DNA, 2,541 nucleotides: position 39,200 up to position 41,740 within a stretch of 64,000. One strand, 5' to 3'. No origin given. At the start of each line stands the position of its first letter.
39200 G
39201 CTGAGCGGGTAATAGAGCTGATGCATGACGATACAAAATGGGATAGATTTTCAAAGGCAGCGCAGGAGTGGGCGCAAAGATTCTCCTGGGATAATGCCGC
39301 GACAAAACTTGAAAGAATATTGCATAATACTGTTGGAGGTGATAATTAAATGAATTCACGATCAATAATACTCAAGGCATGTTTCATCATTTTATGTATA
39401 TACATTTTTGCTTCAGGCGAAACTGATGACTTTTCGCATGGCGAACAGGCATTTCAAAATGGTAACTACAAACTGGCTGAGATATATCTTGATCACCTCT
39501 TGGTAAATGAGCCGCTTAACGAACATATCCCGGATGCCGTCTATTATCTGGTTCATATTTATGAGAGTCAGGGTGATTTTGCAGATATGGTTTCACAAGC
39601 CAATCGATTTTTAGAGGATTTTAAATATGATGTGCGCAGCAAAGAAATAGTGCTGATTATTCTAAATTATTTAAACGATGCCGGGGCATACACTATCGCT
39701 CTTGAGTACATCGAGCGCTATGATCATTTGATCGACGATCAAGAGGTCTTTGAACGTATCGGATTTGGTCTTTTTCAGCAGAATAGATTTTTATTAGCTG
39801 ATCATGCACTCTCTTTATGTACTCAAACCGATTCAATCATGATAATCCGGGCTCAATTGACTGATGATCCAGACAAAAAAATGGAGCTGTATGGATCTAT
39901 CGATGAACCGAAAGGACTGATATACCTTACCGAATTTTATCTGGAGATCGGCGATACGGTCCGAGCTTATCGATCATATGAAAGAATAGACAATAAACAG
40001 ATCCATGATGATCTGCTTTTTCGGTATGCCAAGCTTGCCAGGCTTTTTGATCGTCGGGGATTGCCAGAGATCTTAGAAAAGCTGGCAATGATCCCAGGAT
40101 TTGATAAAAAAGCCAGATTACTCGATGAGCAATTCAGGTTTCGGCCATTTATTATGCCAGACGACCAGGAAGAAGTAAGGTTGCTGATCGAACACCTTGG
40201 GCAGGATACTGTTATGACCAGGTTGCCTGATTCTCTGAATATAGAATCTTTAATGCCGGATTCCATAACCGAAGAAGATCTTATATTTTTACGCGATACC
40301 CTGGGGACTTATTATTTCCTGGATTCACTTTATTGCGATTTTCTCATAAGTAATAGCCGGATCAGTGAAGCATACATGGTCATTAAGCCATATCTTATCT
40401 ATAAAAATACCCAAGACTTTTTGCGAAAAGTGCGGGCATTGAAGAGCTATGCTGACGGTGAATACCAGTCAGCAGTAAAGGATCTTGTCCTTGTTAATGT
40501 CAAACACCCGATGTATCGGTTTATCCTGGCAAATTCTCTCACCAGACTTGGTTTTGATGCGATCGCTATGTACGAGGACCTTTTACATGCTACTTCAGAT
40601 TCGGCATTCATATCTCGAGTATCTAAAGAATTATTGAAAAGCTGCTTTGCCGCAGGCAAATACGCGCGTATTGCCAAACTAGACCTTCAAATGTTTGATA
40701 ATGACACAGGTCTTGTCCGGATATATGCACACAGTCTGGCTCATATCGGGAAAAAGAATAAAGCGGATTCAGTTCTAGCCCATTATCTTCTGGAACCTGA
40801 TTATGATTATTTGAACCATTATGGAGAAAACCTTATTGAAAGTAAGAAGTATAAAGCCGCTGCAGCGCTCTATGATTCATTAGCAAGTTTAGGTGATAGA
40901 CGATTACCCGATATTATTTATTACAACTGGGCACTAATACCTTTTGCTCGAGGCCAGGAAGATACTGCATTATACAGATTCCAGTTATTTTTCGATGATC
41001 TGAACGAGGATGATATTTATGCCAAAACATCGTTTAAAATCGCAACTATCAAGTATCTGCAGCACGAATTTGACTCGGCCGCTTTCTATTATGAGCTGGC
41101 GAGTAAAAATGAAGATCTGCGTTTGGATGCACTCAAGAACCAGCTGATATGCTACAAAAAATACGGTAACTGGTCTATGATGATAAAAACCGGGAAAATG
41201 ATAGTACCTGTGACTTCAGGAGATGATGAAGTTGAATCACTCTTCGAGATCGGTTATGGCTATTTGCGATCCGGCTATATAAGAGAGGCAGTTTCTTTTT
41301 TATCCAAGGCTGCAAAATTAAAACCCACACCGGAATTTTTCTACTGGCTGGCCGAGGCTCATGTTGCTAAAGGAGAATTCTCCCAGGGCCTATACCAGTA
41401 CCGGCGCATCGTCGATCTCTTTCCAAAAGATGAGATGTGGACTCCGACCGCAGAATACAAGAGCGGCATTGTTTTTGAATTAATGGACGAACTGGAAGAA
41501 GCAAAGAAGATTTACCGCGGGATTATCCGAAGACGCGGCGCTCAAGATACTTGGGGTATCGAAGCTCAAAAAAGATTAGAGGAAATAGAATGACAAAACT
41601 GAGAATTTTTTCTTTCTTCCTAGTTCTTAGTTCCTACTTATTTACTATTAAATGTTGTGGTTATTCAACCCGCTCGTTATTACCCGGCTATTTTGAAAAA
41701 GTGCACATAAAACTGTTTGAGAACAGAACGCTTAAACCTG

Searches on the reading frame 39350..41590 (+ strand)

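Call 10: search_protein_families(library=pfam, proteins=[window:39350-41590:+], max_evalue=0.01)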
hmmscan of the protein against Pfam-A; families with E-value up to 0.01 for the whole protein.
window:39350-41590:+ (747 aa): 9 families
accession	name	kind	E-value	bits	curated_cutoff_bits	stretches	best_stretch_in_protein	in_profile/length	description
PF13428.12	TPR_14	-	2.1e-11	43.7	23.5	0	661-695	1-35/44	Tetratricopeptide repeat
PF07719.23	TPR_2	-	7.8e-07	29.2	27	0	629-660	2-33/34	Tetratricopeptide repeat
PF13432.12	TPR_16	-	2.1e-06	28.5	32.7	1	634-694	3-64/65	Tetratricopeptide repeat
PF13525.12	YfiO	-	0.00025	21.3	25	1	27-91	8-72/203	Outer membrane lipoprotein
PF13174.12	TPR_6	-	0.00027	21.8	26.3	0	664-693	3-32/33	Tetratricopeptide repeat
PF14559.12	TPR_19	-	0.00037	21.2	25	0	641-694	4-58/68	Tetratricopeptide repeat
PF12895.13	ANAPC3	-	0.004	17.8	27.2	0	623-683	18-78/82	Anaphase-promoting complex, cyclosome, subunit 3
PF11846.14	Wzy_C_2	-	0.004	17.6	28.5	0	630-695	115-180/191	Virulence factor membrane-bound polymerase, C-terminal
PF13512.12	TPR_18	-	0.0082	16.7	21.9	0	23-88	9-74/145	Tetratricopeptide repeat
